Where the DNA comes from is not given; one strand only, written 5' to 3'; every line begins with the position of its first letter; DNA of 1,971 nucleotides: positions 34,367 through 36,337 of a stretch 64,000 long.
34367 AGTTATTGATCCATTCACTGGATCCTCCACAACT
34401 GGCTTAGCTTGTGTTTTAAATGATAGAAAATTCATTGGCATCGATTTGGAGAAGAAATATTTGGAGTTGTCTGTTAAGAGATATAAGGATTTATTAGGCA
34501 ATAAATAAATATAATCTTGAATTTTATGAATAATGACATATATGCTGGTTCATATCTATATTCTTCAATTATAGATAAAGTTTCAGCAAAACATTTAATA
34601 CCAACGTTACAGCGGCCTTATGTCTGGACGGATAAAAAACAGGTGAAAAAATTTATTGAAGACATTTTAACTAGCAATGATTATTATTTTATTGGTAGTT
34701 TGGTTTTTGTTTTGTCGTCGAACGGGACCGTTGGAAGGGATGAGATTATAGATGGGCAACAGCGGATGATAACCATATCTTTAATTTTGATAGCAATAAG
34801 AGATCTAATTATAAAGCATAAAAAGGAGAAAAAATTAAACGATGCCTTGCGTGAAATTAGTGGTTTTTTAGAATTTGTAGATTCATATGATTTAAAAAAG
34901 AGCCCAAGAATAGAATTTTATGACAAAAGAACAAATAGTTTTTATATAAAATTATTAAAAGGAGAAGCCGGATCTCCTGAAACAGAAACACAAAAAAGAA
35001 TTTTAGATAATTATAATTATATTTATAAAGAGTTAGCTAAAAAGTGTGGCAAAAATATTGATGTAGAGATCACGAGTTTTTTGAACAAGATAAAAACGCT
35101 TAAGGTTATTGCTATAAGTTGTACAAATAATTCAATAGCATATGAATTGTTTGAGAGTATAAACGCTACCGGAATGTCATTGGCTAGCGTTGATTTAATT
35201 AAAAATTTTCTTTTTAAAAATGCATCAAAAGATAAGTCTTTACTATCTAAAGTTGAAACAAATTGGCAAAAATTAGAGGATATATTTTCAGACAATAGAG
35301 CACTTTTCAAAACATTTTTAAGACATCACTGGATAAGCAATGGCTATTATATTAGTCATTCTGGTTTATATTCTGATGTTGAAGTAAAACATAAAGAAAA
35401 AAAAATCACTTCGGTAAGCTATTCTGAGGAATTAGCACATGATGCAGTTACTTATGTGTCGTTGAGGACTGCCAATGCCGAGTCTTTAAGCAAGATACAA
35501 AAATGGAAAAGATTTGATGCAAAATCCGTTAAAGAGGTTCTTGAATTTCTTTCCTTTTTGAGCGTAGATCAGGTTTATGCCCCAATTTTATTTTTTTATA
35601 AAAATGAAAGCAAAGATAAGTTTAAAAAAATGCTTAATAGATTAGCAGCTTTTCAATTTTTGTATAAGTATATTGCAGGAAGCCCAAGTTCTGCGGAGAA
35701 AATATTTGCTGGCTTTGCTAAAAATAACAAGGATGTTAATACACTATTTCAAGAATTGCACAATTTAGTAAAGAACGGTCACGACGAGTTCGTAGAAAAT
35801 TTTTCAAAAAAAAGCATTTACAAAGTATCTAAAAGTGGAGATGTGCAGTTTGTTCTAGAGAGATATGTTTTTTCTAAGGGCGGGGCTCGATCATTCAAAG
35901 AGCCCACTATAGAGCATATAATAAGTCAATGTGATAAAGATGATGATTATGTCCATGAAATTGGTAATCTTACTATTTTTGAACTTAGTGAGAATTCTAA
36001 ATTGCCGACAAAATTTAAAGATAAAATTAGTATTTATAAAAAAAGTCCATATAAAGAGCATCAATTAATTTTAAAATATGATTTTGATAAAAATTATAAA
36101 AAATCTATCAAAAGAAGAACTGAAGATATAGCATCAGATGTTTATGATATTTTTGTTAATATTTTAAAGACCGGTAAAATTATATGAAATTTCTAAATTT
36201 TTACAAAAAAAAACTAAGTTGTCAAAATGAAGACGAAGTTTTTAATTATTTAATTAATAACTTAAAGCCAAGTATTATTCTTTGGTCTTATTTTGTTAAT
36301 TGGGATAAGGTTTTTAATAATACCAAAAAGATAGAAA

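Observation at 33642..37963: Four-gene, AT-rich restriction island: DpnA-like MTase, GmrSD-like protein, DpnII-family REase, membrane NERD protein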

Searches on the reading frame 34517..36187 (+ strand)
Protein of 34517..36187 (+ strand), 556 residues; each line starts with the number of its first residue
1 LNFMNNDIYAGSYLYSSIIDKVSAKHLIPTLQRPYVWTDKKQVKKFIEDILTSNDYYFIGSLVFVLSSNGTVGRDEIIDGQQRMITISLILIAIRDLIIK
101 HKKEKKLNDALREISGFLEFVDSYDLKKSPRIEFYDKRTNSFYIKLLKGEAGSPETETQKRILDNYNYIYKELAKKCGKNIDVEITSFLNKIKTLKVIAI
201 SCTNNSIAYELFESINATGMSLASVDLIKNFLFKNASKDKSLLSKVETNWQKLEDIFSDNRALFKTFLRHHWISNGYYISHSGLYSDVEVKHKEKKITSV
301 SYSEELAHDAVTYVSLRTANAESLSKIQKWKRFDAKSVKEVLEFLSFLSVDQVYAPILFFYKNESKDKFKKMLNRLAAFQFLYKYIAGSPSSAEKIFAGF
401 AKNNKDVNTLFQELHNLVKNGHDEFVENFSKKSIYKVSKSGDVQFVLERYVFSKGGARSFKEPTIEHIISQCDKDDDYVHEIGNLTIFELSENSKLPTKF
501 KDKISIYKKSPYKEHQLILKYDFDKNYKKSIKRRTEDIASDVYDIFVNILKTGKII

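Call 3: search_protein_families(library=pfam, proteins=[window:34517-36187:+], max_evalue=0.01)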
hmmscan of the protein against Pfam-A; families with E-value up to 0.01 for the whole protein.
window:34517-36187:+ (556 aa): 2 families
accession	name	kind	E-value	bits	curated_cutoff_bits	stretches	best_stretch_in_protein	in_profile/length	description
PF03235.19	GmrSD_N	-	2.3e-34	119.7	33.2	1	18-233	4-199/199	GmrSD restriction endonuclease, N-terminal domain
PF07510.16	GmrSD_C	-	1.4e-11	44.9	23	1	423-539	5-136/138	GmrSD restriction endonucleases, C-terminal domain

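Call 4: search_protein_families(library=padloc, proteins=[window:34517-36187:+], max_evalue=0.01)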
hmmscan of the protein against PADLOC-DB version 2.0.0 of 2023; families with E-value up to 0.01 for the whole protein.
window:34517-36187:+ (556 aa): 25 families
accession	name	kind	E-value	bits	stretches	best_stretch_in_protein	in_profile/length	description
PDLC04154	HEC-06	-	8.1e-63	210.9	1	23-545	21-563/569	-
PDLC04155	HEC-06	-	4.5e-59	198.4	1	18-541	15-553/562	-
PDLC04157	HEC-06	-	1.9e-58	196.4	1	24-540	21-549/558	-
PDLC02687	Orf5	-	2.6e-48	163.1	1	25-520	17-534/543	Orf5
PDLC02700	Orf5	-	9.8e-48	161.2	2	25-436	11-423/555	Orf5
PDLC02693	Orf5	-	1.6e-43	147.6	1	24-545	7-541/543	Orf5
PDLC02695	Orf5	-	5.2e-33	112.3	1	26-546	20-601/601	Orf5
PDLC02691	Orf5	-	2.9e-29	100.1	1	16-542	11-575/579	Orf5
PDLC02701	Orf5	-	2e-26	90.7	2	27-407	21-420/596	Orf5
PDLC02690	Orf5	-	2.7e-24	83.9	1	27-494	11-474/531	Orf5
PDLC02698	Orf5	-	3.8e-24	83.4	2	156-546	174-571/573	Orf5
PDLC02692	Orf5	-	1.6e-23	81.2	1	25-385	7-373/558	Orf5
PDLC02686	Orf5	-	3.3e-21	73.4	1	25-478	20-480/566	Orf5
PDLC02696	Orf5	-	9e-20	69.1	2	28-105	3-82/558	Orf5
PDLC02699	Orf5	-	6.7e-19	66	2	28-100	3-72/530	Orf5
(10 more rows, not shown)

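Call 5: search_protein_families(library=ncbifam, proteins=[window:34517-36187:+], max_evalue=0.01)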
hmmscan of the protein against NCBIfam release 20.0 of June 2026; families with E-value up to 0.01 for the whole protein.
window:34517-36187:+ (556 aa): 0 families

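Call 9: find_homologous_proteins(query=window:34517-36187:+, max_evalue=1e-10)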
Query window:34517-36187:+ (556 aa): 120 proteins with E <= 1e-10 among 8000 candidates.
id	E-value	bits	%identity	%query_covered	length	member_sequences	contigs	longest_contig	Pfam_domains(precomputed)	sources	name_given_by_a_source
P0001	0.0e+0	1143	100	94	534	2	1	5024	PF07510.17,PF03235.20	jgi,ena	-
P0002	0.0e+0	1067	88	99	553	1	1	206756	PF07510.17,PF03235.20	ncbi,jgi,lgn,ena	ncbi:MAG: DUF262 domain-containing protein [Patescibacteria group bacterium]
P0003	7.7e-223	759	65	99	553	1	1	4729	PF07510.17,PF03235.20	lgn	-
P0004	9.1e-207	706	61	99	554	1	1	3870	PF07510.17,PF03235.20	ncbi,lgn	-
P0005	1.4e-192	659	59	99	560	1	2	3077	PF07510.17,PF03235.20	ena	-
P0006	4.0e-185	634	57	99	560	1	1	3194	PF07510.17,PF03235.20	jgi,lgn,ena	-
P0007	8.4e-180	617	55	99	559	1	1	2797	PF07510.17,PF03235.20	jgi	jgi:hypothetical protein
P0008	5.7e-178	611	54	99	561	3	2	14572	PF07510.17,PF03235.20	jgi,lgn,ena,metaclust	metaclust:\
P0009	3.7e-172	592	54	99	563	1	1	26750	PF07510.17,PF03235.20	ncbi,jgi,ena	ncbi:MAG: DUF262 domain-containing protein [Candidatus Peregrinibacteria bacterium]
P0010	2.1e-170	586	52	99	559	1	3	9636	PF07510.17,PF03235.20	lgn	-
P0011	1.6e-167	576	53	100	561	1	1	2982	PF07510.17,PF03235.20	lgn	-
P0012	1.1e-164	567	52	99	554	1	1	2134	PF07510.17,PF03235.20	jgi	jgi:uncharacterized protein with ParB-like and HNH nuclease domain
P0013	2.2e-160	553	52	99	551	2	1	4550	PF07510.17,PF03235.20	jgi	-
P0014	3.4e-157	542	51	99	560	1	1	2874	PF03235.20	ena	-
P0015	4.4e-153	529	49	99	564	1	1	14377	PF07510.17,PF03235.20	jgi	-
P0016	9.7e-151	521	49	99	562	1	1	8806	PF07510.17,PF03235.20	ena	-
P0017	1.2e-122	428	43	99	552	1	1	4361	PF07510.17,PF03235.20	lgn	-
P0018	1.6e-115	405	41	99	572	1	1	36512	PF07510.17,PF03235.20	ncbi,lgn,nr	ncbi:MAG: DUF262 domain-containing HNH endonuclease family protein [Candidatus Pacebacteria bacteriu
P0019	1.7e-115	405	42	99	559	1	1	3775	PF07510.17,PF03235.20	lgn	-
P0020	4.1e-115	404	41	99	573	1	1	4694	PF07510.17,PF03235.20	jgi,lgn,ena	-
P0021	5.6e-115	403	42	99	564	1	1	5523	PF07510.17,PF03235.20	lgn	-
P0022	1.6e-114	402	42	100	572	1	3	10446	PF07510.17,PF03235.20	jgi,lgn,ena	-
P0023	3.4e-113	397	42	99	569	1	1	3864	PF07510.17,PF03235.20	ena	-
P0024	6.5e-113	396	41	97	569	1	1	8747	PF07510.17,PF03235.20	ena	-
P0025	4.0e-112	394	42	99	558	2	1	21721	PF07510.17,PF03235.20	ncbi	-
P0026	4.6e-112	393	41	99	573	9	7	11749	PF07510.17,PF03235.20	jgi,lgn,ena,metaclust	jgi:uncharacterized protein with ParB-like and HNH nuclease domain|metaclust:\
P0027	1.1e-111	392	42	99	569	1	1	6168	PF07510.17,PF03235.20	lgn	-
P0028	1.4e-111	392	42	96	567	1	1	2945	PF07510.17,PF03235.20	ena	-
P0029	3.9e-110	387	40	99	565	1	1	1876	PF07510.17,PF03235.20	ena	-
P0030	1.6e-109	385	40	99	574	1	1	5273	PF07510.17,PF03235.20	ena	-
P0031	3.5e-109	384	42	99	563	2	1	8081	PF07510.17,PF03235.20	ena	-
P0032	4.9e-109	383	42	99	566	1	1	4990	PF07510.17,PF03235.20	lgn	-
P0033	6.4e-109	383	41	99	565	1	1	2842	PF07510.17,PF03235.20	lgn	-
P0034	7.7e-109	383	44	99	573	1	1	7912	PF07510.17,PF03235.20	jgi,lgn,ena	-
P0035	4.1e-108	380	40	99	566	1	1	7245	PF07510.17,PF03235.20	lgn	-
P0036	1.1e-107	379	41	99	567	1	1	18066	PF07510.17,PF03235.20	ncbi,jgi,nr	ncbi:MAG TPA: DUF262 domain-containing HNH endonuclease family protein [Candidatus Paceibacterota ba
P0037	1.4e-107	379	41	97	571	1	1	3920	PF07510.17,PF03235.20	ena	-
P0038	3.6e-107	377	41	99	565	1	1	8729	PF07510.17,PF03235.20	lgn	-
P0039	2.5e-106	375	39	99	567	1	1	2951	PF07510.17,PF03235.20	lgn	-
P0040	1.7e-105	372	42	99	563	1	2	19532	PF07510.17,PF03235.20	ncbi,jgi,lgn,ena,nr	ncbi:MAG: DUF262 domain-containing protein [Nitrosarchaeum sp.]|nr:DUF262 domain-containing protein 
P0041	2.5e-105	371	42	100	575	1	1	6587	PF07510.17,PF03235.20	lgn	-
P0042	5.4e-105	370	40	96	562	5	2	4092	PF07510.17,PF03235.20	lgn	-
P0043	1.0e-104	369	39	99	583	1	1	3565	PF07510.17,PF03235.20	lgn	-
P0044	2.1e-104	368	40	99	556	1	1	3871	PF07510.17,PF03235.20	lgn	-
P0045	5.0e-104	367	39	99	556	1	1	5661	PF07510.17,PF03235.20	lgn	-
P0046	1.7e-103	365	41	99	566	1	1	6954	PF07510.17,PF03235.20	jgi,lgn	jgi:uncharacterized protein with ParB-like and HNH nuclease domain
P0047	2.3e-103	365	41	96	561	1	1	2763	PF07510.17,PF03235.20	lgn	-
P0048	1.4e-102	362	39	99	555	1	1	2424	PF07510.17,PF03235.20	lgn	-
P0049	1.0e-101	359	39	99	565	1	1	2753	PF07510.17,PF03235.20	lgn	-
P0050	1.1e-101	359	40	99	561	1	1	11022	PF07510.17,PF03235.20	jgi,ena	-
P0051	1.2e-100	356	40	95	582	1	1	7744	PF07510.17,PF03235.20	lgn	-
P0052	2.5e-100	355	40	96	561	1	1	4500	PF07510.17,PF03235.20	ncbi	-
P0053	2.6e-100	355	40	96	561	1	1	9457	PF07510.17,PF03235.20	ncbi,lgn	-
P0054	4.9e-100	354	40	91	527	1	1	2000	PF07510.17,PF03235.20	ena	-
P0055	2.0e-99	352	39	99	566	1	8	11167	PF07510.17,PF03235.20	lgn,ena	-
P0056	2.4e-99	351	52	62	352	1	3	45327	PF03235.20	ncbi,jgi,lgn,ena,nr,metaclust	ncbi:MAG: RloF protein [Candidatus Moranbacteria bacterium GW2011_GWA2_39_41]|nr:MAG: RloF protein [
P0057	2.3e-97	345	39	99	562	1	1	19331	PF07510.17,PF03235.20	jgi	jgi:hypothetical protein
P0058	1.1e-94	336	41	88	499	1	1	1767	PF07510.17,PF03235.20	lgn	-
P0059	5.3e-92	327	53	58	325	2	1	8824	PF07510.17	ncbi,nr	ncbi:HNH endonuclease family protein, partial [Patescibacteria group bacterium]|nr:HNH endonuclease 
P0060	1.3e-91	326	38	95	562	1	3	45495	PF07510.17,PF03235.20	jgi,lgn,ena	-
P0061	1.4e-80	290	40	78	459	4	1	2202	PF07510.17,PF03235.20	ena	-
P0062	1.1e-71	260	42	66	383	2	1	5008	PF07510.17,PF03235.20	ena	-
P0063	2.1e-57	213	33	93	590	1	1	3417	PF07510.17,PF03235.20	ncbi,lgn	-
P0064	7.7e-55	205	37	58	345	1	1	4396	PF03235.20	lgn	-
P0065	9.1e-52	195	32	95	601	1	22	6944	PF07510.17,PF03235.20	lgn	-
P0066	1.2e-48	184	31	94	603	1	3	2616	PF07510.17,PF03235.20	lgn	-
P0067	8.7e-29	119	27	97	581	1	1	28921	PF07510.17,PF03235.20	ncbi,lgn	-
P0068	2.4e-26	111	29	94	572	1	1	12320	PF07510.17,PF03235.20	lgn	-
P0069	4.8e-24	103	27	83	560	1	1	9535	PF07510.17,PF03235.20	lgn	-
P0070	6.9e-24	103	25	94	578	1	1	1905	PF07510.17,PF03235.20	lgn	-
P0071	2.9e-22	97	26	89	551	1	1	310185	PF07510.17,PF03235.20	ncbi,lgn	-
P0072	6.7e-22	96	26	87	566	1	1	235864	PF07510.17,PF03235.20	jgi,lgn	jgi:hypothetical protein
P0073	1.3e-21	95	27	95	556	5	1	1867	PF07510.17,PF03235.20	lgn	-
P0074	4.0e-21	93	27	87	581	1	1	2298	PF07510.17,PF03235.20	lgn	-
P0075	7.4e-21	93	25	94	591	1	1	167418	PF07510.17,PF03235.20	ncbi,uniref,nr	ncbi:DUF262 domain-containing protein [Pseudoalteromonas sp. T1lg76]|uniref:DUF262 domain-containing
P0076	9.9e-21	92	26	93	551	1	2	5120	PF07510.17,PF03235.20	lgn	-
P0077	1.3e-20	92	27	86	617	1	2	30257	PF07510.17,PF03235.20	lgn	-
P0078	1.9e-20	91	28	85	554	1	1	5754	PF07510.17,PF03235.20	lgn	-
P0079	1.1e-19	89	24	88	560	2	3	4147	PF07510.17,PF03235.20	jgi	-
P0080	3.8e-19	87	27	94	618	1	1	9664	PF07510.17,PF03235.20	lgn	-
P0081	2.4e-18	84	23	93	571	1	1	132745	PF07510.17,PF03235.20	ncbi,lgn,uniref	ncbi:hypothetical protein TUMEXPCC7403_15300 [Tumidithrix helvetica PCC 7403]|uniref:DUF262 domain-c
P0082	3.5e-18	84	25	96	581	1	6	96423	PF07510.17,PF03235.20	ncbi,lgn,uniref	ncbi:DUF262 domain-containing protein [Glaesserella sp.]|uniref:DUF262 domain-containing protein n=1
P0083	7.0e-18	83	24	87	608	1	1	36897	PF07510.17,PF03235.20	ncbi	-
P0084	2.4e-17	81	32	46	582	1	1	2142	PF07510.17,PF03235.20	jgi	-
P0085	2.0e-16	78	24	93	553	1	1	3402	PF07510.17,PF03235.20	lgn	-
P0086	2.1e-16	78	27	55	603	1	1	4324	PF07510.17,PF03235.20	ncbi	-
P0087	3.2e-16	77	26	83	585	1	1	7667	PF07510.17,PF03235.20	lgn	-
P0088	4.1e-16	77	28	66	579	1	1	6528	PF07510.17,PF03235.20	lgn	-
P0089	6.7e-16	76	25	84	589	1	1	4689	PF07510.17,PF03235.20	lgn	-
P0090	8.5e-16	76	32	45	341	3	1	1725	PF03235.20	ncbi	ncbi:MAG: DUF262 domain-containing protein, partial [Nanoarchaeota archaeon]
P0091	9.2e-16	76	25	94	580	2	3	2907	PF07510.17,PF03235.20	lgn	-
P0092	1.1e-15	75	35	37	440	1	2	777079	PF03235.20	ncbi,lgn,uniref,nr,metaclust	ncbi:DUF262 domain-containing protein [[Mycoplasma] mobile]|uniref:GmrSD restriction endonucleases N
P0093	1.9e-15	75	25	84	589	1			PF07510.17,PF03235.20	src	-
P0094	2.0e-15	75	25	81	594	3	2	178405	PF07510.17,PF03235.20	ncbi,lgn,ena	-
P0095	2.4e-15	74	26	87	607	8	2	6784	PF07510.17,PF03235.20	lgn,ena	-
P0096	4.1e-15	74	29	45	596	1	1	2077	PF07510.17,PF03235.20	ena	-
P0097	4.7e-15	73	28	45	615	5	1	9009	PF07510.17,PF03235.20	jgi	jgi:hypothetical protein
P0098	5.3e-15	73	25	86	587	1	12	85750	PF07510.17,PF03235.20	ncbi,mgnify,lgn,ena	mgnify:CR=1 FL=1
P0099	2.0e-14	71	25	84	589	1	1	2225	PF07510.17,PF03235.20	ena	-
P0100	2.2e-14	71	32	38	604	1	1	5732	PF07510.17,PF03235.20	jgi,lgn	-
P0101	2.2e-14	71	25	84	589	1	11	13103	PF07510.17,PF03235.20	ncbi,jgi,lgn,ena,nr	ncbi:DUF262 domain-containing protein [Candidatus Woesearchaeota archaeon]|nr:DUF262 domain-containi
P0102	2.5e-14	71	24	85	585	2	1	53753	PF07510.17,PF03235.20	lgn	-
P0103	3.2e-14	71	31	45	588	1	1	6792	PF07510.17,PF03235.20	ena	-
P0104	4.2e-14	70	25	94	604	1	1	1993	PF07510.17,PF03235.20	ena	-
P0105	4.3e-14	70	25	84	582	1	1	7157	PF07510.17,PF03235.20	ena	-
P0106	4.7e-14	70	22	80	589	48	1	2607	PF03235.20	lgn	-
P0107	5.5e-14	70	25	84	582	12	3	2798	PF07510.17,PF03235.20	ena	-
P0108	2.2e-13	68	24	84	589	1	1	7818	PF07510.17,PF03235.20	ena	-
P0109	2.5e-13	68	30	46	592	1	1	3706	PF07510.17,PF03235.20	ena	-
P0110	3.3e-13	67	28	84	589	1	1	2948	PF07510.17,PF03235.20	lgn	-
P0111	4.6e-13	67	41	13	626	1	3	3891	PF07510.17,PF03235.20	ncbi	-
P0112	5.4e-13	67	27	51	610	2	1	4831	PF07510.17,PF03235.20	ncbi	-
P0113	1.8e-12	65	26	85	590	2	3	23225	PF07510.17,PF03235.20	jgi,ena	-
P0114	5.0e-12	63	29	53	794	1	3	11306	PF07510.17,PF18899.6,PF03235.20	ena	-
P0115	1.0e-11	62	26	69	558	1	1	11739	PF07510.17,PF03235.20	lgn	-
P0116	1.3e-11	62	22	87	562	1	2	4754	PF07510.17,PF03235.20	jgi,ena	jgi:hypothetical protein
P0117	2.3e-11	61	29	45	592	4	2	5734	PF07510.17,PF03235.20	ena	-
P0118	4.1e-11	60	23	85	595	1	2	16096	PF07510.17,PF03235.20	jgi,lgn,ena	-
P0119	4.7e-11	60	26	47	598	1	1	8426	PF07510.17,PF03235.20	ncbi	ncbi:MAG: DUF262 domain-containing HNH endonuclease family protein [Thermoplasmatales archaeon]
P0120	7.7e-11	59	25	94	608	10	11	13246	PF07510.17,PF03235.20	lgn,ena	-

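Call 11: find_encoding_contigs(protein=P0002, flank=10000, max_places=3)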
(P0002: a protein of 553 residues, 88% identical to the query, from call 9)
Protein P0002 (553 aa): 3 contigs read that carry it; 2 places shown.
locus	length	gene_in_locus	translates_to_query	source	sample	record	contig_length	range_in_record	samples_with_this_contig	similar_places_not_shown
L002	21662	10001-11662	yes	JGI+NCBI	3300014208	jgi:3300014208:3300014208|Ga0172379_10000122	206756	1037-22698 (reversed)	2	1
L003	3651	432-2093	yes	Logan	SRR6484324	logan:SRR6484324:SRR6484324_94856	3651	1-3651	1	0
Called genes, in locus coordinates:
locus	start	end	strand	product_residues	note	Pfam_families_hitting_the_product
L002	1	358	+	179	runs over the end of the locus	PF04079:SMC_ScpB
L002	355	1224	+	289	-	PF00768:Peptidase_S11, PF13354:Beta-lactamase2 (weak)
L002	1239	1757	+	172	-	PF04138:GtrA_DPMS_TM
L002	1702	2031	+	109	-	-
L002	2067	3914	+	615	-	PF01807:Zn_ribbon_DnaG, PF08275:DNAG_N, PF01751:Toprim, PF13155:Toprim_2, PF13362:Toprim_3 (faint), PF13662:Toprim_4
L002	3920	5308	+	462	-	PF03979:Sigma70_r1_1 (weak), PF00140:Sigma70_r1_2, PF04542:Sigma70_r2, PF04539:Sigma70_r3, PF04545:Sigma70_r4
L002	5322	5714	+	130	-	-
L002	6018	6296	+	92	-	-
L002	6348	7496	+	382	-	PF01966:HD, PF13286:HD_assoc (faint)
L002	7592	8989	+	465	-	PF00078:RVT_1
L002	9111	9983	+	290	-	PF01555:N6_N4_Mtase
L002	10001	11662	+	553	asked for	PF03235:GmrSD_N, PF07510:GmrSD_C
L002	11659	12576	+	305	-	PF04556:DpnII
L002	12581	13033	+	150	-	-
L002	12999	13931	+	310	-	PF14338:Mrr_N, PF04471:Mrr_cat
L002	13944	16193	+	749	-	-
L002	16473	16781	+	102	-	-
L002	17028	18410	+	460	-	PF00171:Aldedh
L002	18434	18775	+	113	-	-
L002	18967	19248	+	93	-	-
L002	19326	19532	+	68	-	-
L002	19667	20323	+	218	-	PF00106:adh_short, PF08659:KR, PF13561:adh_short_C2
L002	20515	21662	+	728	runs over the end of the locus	PF18998:Flg_new_2, PF16656:Pur_ac_phosph_N (weak)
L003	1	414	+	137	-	?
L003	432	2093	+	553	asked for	PF03235:GmrSD_N, PF07510:GmrSD_C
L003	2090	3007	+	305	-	PF04556:DpnII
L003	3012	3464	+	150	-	-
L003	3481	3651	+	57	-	?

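Call 13: find_related_loci(query=A1, collection=genome_contigs, flank=6000)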
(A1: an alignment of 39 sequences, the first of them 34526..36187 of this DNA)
Query A1 (553 aa) in genome_contigs; peptide patterns used: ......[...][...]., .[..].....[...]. (x = any residue, [..] = any of these).
600 stretches matched a pattern (row limit reached: there are more); 522 encode a relative of the query (tblastn E <= 1e-3); the best 80 are kept; 80 distinct loci.
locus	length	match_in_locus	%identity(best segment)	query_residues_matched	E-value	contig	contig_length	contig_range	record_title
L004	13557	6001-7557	28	20-510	9e-39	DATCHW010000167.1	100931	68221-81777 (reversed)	MAG TPA_asm: Ignavibacteria bacterium isolate SMAG_U7843 k141_1158243, whole genome shotgun sequence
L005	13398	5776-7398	27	22-542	3e-34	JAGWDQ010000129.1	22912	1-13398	MAG: Candidatus Altarchaeum sp. isolate HURL_140 BJP_V-140m-2014_706_length_22912_cov_2277.03, whole genome shotgun sequ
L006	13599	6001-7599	25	22-542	7e-31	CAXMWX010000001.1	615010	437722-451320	MAG: Gammaproteobacteria bacterium isolate f2056530-3023-4fc6-a5f8-b9ce68973d47 genome assembly, contig: contig_1, whole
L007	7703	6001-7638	25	18-543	9e-31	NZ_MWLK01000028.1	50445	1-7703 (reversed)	Rhodomicrobium sp. R_RK_3 BLEFHOIH_28, whole genome shotgun sequence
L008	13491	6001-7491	25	25-509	9e-28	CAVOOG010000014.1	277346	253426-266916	MAG: uncultured Actinomycetota bacterium isolate MFD10097.bin.1.39 genome assembly, contig: contig_67, whole genome shot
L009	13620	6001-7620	25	22-546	2e-26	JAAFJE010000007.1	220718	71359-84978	MAG: Cytophagales bacterium isolate bin30.maxbin.ball.074 WN_Cytophagales_13_scaffold_7, whole genome shotgun sequence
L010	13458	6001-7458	24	25-493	7e-26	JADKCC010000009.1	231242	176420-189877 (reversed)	MAG: Saprospiraceae bacterium isolate OdNE_18-Q3-R46-58_BATAC.302 tig00002365-10-2306550, whole genome shotgun sequence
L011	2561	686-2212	25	23-509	6e-26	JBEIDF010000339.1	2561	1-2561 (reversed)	MAG: Lewinellaceae bacterium isolate Sample-101-S75-bin-18 Sample_101_S75-bin_18-k141_219418, whole genome shotgun seque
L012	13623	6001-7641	24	23-542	1e-25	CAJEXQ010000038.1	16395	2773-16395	MAG: uncultured Chlorobiaceae bacterium isolate RF-1857-SP43-464-H3_S9 genome assembly, contig: NODE_38_length_16395_cov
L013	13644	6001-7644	24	25-550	1e-25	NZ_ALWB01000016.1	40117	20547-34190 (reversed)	Pseudanabaena biceps PCC 7429 scaffold_00016, whole genome shotgun sequence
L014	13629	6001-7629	23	25-542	3e-25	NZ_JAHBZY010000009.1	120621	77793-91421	MAG: Nitrosomonas sp. isolate ACE_PRO53 PRO53_9, whole genome shotgun sequence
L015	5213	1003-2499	25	22-510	4e-25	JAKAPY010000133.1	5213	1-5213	MAG: Thermoplasmata archaeon isolate YF1.bin95 NODE_22492_length_5213_cov_1.506488, whole genome shotgun sequence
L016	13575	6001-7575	26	14-507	2e-24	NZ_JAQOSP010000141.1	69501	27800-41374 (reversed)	Roseofilum acuticapitatum BLCC-M154 k141_8711, whole genome shotgun sequence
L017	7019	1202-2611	26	20-484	2e-24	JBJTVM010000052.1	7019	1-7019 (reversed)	MAG: Pseudanabaena sp. isolate samp_4445_concoct_1532 samp_4445_130030, whole genome shotgun sequence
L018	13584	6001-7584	22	25-531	2e-24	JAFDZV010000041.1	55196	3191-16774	MAG: Bacteroidetes bacterium isolate SZAS-92 BACT-TMP-15__41__length-55196, whole genome shotgun sequence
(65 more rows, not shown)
